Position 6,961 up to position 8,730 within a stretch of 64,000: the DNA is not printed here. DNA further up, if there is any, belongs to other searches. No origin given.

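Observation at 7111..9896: GMC flavoprotein plus extended-SDR operon beside the DPPR-synthase gene: possible non-orthologous replacement of the DprE1/DprE2 2'-epimerase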

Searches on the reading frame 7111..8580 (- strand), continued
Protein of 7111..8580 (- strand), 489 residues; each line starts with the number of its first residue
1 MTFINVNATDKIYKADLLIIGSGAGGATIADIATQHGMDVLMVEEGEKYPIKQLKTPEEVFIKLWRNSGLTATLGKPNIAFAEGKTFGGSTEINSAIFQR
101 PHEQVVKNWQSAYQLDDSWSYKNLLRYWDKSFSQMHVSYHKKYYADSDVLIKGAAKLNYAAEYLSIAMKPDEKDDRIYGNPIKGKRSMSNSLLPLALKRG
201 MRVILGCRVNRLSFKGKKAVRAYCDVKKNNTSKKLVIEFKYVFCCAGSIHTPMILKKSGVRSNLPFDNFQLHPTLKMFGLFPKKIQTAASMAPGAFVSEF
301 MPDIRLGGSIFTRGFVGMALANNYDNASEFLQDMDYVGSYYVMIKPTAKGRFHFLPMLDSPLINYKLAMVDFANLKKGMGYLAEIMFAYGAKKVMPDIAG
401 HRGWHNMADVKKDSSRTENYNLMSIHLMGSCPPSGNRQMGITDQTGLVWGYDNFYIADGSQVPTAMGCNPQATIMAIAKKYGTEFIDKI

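Call 23: search_protein_families(library=pfam, proteins=[L052:5454-6377:+, L045:4344-5414:-, L053:14783-15484:+, L049:692-1180:+, L068:14660-15226:+, L034:4926-8084:+, L045:11963-12514:+, L002:5836-7701:+, L002:8757-9302:+, L002:9302-9649:+], max_evalue=0.01)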
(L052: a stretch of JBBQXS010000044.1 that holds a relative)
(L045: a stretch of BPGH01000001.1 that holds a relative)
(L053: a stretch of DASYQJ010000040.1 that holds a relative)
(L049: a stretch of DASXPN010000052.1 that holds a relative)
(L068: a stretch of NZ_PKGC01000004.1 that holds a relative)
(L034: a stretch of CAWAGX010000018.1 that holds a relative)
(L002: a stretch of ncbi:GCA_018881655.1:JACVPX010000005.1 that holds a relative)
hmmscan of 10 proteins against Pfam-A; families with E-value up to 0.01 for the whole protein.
L052:5454-6377:+ (307 aa): 0 families

L045:4344-5414:- (356 aa): 1 family
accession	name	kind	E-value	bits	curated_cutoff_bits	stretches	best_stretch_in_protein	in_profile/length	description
PF13439.12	Glyco_transf_4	-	8.8e-12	45.8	28.5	1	46-206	2-168/170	Glycosyltransferase Family 4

L053:14783-15484:+ (233 aa): 0 families

L049:692-1180:+ (162 aa): 0 families

L068:14660-15226:+ (188 aa): 1 family
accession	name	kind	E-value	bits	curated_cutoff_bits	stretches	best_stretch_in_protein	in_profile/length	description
PF02698.23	DUF218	-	7.4e-05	23.1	27.6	1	35-134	24-109/133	DUF218 domain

L034:4926-8084:+ (1052 aa): 0 families

L045:11963-12514:+ (183 aa): 0 families

L002:5836-7701:+ (621 aa): 0 families

L002:8757-9302:+ (181 aa): 1 family
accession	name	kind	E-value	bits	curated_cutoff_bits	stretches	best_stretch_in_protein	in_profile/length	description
PF02698.23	DUF218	-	9.4e-08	32.5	27.6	1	27-150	11-113/133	DUF218 domain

L002:9302-9649:+ (115 aa): 2 families
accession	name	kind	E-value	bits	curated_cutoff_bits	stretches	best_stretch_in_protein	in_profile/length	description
PF00893.25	Multi_Drug_Res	-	1.7e-07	32.1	23.7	1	6-105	2-93/93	Small Multidrug Resistance protein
PF00892.27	EamA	-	2.2e-06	28.4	28.2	1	5-113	34-134/135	EamA-like transporter family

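Call 34: search_dna_similar(query=window:7111-8580:-, collection=plasmids, mode=protein, max_evalue=1e-30, max_rows=30)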
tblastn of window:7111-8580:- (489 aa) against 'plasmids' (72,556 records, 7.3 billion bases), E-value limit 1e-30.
Records with a match: 10; places in all: 10; records where one place covers at least 80% of the query: 9.
Best place of each record, by identity: <60% 10.
By first word of the organism name: Sinorhizobium 4; Mesorhizobium 3; Rhizobium 2; Embleya 1.
By predicted mobility (MOB-suite, as given by PLSDB): conjugative 7; non-mobilizable 2; mobilizable 1.
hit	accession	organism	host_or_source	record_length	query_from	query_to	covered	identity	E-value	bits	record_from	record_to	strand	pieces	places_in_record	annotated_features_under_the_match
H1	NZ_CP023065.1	Sinorhizobium sp. CCBAU 05631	G.max,nodule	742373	37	478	90%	36.1%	3e-85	294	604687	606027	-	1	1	GMC family oxidoreductase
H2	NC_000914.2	Sinorhizobium fredii NGR234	-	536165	37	478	90%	35.9%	6e-85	293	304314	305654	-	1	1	GMC family oxidoreductase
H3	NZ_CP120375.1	Sinorhizobium garamanticum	Argyrolobium uniflorum,Cell culture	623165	37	478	90%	34.7%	7e-83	287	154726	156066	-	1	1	GMC family oxidoreductase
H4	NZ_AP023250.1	Mesorhizobium sp. 131-2-5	Lotus japonicus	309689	37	475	90%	34.8%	8e-83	286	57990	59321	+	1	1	GMC family oxidoreductase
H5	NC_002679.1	Mesorhizobium japonicum MAFF 303099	-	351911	37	475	90%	34.8%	8e-83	286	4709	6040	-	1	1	GMC family oxidoreductase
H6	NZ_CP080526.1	Mesorhizobium sp. AR07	Oxytropis sp.,Cell culture,root nodule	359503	37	475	90%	34.5%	9e-81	281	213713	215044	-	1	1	GMC family oxidoreductase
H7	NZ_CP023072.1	Sinorhizobium fredii CCBAU 83666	G.max,nodule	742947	37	478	90%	33.9%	1e-81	283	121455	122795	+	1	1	GMC family oxidoreductase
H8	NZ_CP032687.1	Rhizobium sp. CCGE531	Phaseolus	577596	37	478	90%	33.6%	6e-80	278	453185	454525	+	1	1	GMC family oxidoreductase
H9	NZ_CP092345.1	Rhizobium gallicum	Phaseolus vulgaris,Cell culture,nodule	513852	89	475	79%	34.5%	2e-67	242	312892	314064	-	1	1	GMC family oxidoreductase | hypothetical protein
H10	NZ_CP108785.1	Embleya sp. NBC_00888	-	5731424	37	480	91%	26.4%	1e-37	154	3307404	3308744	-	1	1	none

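Call 35: get_annotated_region(hit=H2, flank=10000)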
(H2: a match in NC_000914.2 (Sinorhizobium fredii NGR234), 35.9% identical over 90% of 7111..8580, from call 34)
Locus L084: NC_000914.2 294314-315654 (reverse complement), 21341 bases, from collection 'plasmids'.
description: Sinorhizobium fredii NGR234 plasmid pNGR234a, complete sequence
organism: Sinorhizobium fredii NGR234 (NCBI taxid 394)
taxonomy: Bacteria; Pseudomonadota; Alphaproteobacteria; Hyphomicrobiales; Rhizobiaceae; Sinorhizobium; Sinorhizobium fredii; Sinorhizobium fredii NGR234
host: -; source: -; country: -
typing (MOB-suite, as given by PLSDB): conjugative; replicon rep_cluster_473; relaxase MOBQ; mating-pair formation MPF_T
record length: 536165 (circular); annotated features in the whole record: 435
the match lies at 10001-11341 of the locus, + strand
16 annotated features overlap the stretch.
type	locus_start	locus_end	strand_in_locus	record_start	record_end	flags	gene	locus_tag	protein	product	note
CDS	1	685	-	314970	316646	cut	nodU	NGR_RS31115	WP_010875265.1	nodulation protein NodU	-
CDS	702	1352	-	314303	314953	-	nodS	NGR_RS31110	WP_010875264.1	nodulation methyltransferase NodS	-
CDS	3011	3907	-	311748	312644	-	istB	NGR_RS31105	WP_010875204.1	IS21-like element helper ATPase IstB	-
CDS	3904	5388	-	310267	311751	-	istA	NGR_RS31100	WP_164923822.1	IS21 family transposase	-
CDS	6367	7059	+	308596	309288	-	-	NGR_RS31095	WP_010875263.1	hypothetical protein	-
CDS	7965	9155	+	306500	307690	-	-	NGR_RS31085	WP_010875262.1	NAD-dependent epimerase/dehydratase family protein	-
CDS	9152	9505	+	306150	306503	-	-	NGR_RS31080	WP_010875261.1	SMR family transporter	-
CDS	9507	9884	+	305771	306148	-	-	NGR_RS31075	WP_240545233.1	hypothetical protein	-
CDS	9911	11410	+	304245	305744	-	-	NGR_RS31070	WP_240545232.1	GMC family oxidoreductase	-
CDS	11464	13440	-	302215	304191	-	-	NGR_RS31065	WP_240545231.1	hypothetical protein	-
CDS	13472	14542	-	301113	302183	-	-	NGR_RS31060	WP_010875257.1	NAD(P)-dependent oxidoreductase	-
CDS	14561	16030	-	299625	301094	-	-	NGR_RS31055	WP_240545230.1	UbiA family prenyltransferase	-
CDS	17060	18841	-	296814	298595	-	-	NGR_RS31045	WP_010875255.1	ThiF family adenylyltransferase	-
CDS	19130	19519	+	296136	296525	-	-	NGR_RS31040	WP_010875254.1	antitoxin Xre/MbcA/ParS toxin-binding domain-containing protein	-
CDS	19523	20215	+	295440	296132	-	-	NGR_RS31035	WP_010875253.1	RES family NAD+ phosphorylase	-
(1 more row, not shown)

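Call 36: get_annotated_region(hit=H8, flank=10000)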
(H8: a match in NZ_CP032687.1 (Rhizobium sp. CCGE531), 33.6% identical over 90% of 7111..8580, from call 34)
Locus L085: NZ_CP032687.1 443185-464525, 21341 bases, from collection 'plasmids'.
description: Rhizobium sp. CCGE531 plasmid pRCCGE531b, complete sequence
organism: Rhizobium sp. CCGE531 (NCBI taxid 2364271)
taxonomy: Bacteria; Pseudomonadota; Alphaproteobacteria; Hyphomicrobiales; Rhizobiaceae; Rhizobium; Rhizobium sp. CCGE531
host: -; source: Phaseolus; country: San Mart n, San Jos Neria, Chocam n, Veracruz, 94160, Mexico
typing (MOB-suite, as given by PLSDB): conjugative; relaxase MOBQ; mating-pair formation MPF_T
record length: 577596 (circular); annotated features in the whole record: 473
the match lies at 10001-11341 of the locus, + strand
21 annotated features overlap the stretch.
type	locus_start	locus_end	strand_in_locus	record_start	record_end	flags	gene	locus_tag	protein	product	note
CDS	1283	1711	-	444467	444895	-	-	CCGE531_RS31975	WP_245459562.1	hypothetical protein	-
CDS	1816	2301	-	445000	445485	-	-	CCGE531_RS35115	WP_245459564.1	hypothetical protein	-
CDS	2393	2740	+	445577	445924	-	-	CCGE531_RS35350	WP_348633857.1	hypothetical protein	-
CDS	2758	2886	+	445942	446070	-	-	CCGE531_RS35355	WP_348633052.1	hypothetical protein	-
CDS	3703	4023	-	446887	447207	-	-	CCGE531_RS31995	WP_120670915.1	hypothetical protein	-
CDS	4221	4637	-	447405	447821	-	-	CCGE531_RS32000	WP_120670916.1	multiubiquitin domain-containing protein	-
CDS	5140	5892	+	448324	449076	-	-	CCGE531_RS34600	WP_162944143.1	hypothetical protein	-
CDS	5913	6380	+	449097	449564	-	-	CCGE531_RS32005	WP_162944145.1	hypothetical protein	-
CDS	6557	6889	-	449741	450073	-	-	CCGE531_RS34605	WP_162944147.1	hypothetical protein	-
CDS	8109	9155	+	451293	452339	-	-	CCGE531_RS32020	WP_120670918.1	NAD-dependent epimerase/dehydratase family protein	-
CDS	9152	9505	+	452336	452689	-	-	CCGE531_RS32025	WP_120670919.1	SMR family transporter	-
CDS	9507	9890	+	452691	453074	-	-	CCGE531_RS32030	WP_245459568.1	hypothetical protein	-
CDS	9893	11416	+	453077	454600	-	-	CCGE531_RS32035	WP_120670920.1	GMC family oxidoreductase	-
CDS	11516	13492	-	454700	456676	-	-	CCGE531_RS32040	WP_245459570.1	hypothetical protein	-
CDS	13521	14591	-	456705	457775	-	-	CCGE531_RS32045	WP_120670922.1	NAD(P)-dependent oxidoreductase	-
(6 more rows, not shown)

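Call 39: search_solved_structures(query=A1, max_evalue=0.00001)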
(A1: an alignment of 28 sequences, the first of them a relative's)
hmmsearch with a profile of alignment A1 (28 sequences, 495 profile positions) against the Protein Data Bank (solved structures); distinct sequences matched with E-value up to 0.00001: 112 (the best 60 are shown).
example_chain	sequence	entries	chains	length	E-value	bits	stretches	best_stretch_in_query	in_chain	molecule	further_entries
9lq0_A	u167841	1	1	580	1.5e-26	96.6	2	11-264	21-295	Oxygen-dependent choline dehydrogenase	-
4qi7_A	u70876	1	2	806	5.5e-26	94.7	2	11-264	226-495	Cellobiose dehydrogenase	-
1b8s_A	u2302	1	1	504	1.4e-24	90.1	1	431-493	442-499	PROTEIN (CHOLESTEROL OXIDASE)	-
1b4v_A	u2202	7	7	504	1.4e-24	90.1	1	431-493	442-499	PROTEIN (CHOLESTEROL OXIDASE) | CHOLESTEROL OXIDASE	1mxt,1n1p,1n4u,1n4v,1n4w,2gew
3cnj_A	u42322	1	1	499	1.4e-24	90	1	431-493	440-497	Cholesterol oxidase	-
4rek_A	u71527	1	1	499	1.4e-24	90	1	431-493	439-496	Cholesterol oxidase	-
4u2l_A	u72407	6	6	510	1.5e-24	90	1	431-493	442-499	Cholesterol oxidase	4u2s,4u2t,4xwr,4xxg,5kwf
3b3r_A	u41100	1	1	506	3.5e-24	88.7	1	445-493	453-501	Cholesterol oxidase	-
3b6d_A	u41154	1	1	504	3.6e-24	88.7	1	445-493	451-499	Cholesterol oxidase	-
1cc2_A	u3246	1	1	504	3.6e-24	88.7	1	445-493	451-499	PROTEIN (CHOLESTEROL OXIDASE)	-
1cbo_A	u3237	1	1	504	3.6e-24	88.7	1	445-493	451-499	PROTEIN (CHOLESTEROL OXIDASE)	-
9fl2_A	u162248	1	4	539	6.9e-24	87.8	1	429-492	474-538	pyranose oxidase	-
3gyi_A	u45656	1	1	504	1.8e-23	86.4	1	431-493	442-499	Cholesterol oxidase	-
3ljp_A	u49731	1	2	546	2.1e-23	86.2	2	6-264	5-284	Choline oxidase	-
2jbv_A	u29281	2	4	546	3.3e-23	85.5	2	6-264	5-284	CHOLINE OXIDASE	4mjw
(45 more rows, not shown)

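Call 60: search_protein_families(library=pfam, proteins=[L075:5111-6277:+, L075:6317-7606:+, L075:7603-8730:+, L075:8772-9548:+, L075:9589-9960:+, L075:14650-15612:+, L075:15630-16061:+, L075:16042-17697:+, L075:17740-18450:+, L075:18489-19670:+], max_evalue=0.001)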
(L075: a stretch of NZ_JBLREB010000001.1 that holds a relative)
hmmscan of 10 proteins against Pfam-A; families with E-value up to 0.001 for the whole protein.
L075:5111-6277:+ (388 aa): 3 families
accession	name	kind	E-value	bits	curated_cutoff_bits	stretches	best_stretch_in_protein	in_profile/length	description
PF01041.23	DegT_DnrJ_EryC1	-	8e-95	318.5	19.8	1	21-381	5-359/360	DegT/DnrJ/EryC1/StrS aminotransferase family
PF05889.19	SepSecS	-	0.00077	18.7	21.1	1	144-229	166-257/389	O-phosphoseryl-tRNA(Sec) selenium transferase, SepSecS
PF01212.27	Beta_elim_lyase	-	0.00086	19.1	27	0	41-212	32-214/288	Beta-eliminating lyase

L075:6317-7606:+ (429 aa): 2 families
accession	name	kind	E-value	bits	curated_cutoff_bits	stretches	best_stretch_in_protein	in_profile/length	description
PF01943.22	Polysacc_synt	-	1.5e-16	61.1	28.2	1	13-281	3-269/274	Polysaccharide biosynthesis protein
PF13440.11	Polysacc_synt_3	-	5.5e-13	49.3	23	1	40-301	6-259/293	Polysaccharide biosynthesis protein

L075:7603-8730:+ (375 aa): 2 families
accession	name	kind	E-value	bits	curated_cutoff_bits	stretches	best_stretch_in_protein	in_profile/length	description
PF07388.17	A-2_8-polyST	-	8.4e-14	52.3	23.3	1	7-311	2-310/316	Alpha-2,8-polysialyltransferase (POLYST)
PF07922.17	Glyco_transf_52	-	0.00043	20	26.1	1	75-307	48-260/272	Glycosyltransferase family 52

L075:8772-9548:+ (258 aa): 2 families
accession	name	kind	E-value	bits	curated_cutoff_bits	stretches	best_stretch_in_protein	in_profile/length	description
PF00149.33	Metallophos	-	4.3e-14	53.8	21.5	1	43-184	2-162/191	Calcineurin-like phosphoesterase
PF12850.12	Metallophos_2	-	2.2e-05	25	27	1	44-121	3-60/154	Calcineurin-like phosphoesterase superfamily domain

L075:9589-9960:+ (123 aa): 0 families

L075:14650-15612:+ (320 aa): 1 family
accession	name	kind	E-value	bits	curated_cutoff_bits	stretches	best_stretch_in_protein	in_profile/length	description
PF03706.18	LPG_synthase_TM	-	9.3e-46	157.1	33.4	1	23-307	2-302/302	Lysylphosphatidylglycerol synthase TM region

L075:15630-16061:+ (143 aa): 1 family
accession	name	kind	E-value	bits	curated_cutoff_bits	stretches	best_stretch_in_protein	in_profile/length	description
PF02681.20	DUF212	-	3.6e-26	92.3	26.5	1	4-130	6-125/126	Divergent PAP2 family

L075:16042-17697:+ (551 aa): 1 family
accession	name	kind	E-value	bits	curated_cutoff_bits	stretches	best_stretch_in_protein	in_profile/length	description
PF13231.12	PMT_2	-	1.3e-12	48.6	26.1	1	85-235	6-157/160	Dolichyl-phosphate-mannose-protein mannosyltransferase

L075:17740-18450:+ (236 aa): 2 families
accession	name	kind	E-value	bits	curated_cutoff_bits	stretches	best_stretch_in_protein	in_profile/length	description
PF02706.20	Wzz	-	3.9e-17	62.8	25.5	1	33-114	5-86/91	Chain length determinant protein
PF13807.11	GNVR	-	9.6e-07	29.1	27.7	1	166-217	28-79/82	G-rich domain on putative tyrosine kinase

L075:18489-19670:+ (393 aa): 2 families
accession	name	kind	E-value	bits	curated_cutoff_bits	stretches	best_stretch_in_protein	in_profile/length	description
PF02350.25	Epimerase_2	-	7.7e-98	328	30.6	1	27-374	1-347/347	UDP-N-acetylglucosamine 2-epimerase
PF07085.17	DRTGG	-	0.0003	21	25.2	0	79-123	19-64/105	DRTGG domain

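Call 61: predict_structure(alignment_id=A1)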
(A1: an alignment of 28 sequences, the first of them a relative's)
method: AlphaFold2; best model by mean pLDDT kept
length: 489 residues; sequences in the alignment: 28
mean_pLDDT: 88.8   pTM: 0.91
mean pLDDT of the five models: 88.8, 87.9, 87.5, 86.9, 85.5
residues with pLDDT >= 90: 314; 70-90: 132; 50-70: 37; < 50: 6
segments of 3 or more residues with pLDDT < 50: 177-181
pLDDT, mean of each block of 10 residues (from residue 1): 73 95 97 98 92 76 83 89 88 79 96 97 97 86 73 96 83 53 75 96 96 98 90 94 96 94 82 93 76 83 88 71 85 89 93 86 92 95 97 93 95 79 89 95 97 97 92 97 97
secondary structure, 60 per line:
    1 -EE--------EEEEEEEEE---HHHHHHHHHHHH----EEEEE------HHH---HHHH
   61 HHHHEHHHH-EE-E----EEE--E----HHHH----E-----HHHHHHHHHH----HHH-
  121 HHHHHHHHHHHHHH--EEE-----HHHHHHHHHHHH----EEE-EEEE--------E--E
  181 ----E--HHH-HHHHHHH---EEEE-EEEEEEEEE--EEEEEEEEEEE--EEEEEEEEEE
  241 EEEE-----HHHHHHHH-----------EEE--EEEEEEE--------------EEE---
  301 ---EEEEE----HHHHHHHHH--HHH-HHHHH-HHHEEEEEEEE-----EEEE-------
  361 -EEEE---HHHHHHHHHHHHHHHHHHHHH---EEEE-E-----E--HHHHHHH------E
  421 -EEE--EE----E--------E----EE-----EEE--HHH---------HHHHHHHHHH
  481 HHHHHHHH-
elements in order: E12-20 H24-35 E40-44 H57-64 H66-69 E79-81 H89-92 H103-112 H121-134 E137-139 H145-156 E161-163 E165-168 H192-198 E202-205 E207-215 E218-228 E231-244 H250-257 E269-271 E274-280 E295-297 E304-308 H313-321 H328-332 E337-344 E350-353 E362-365 H369-389 E393-396 H407-413 E422-424 E454-456 H471-488
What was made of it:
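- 7111..8580 (-): GMC-family FAD oxidoreductase, catalytic subunit (489 aa). The AlphaFold model has pLDDT 88.8 (call 61).
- On GMC oxidoreductase superfamily: Model pLDDT 88.8 (call 61).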
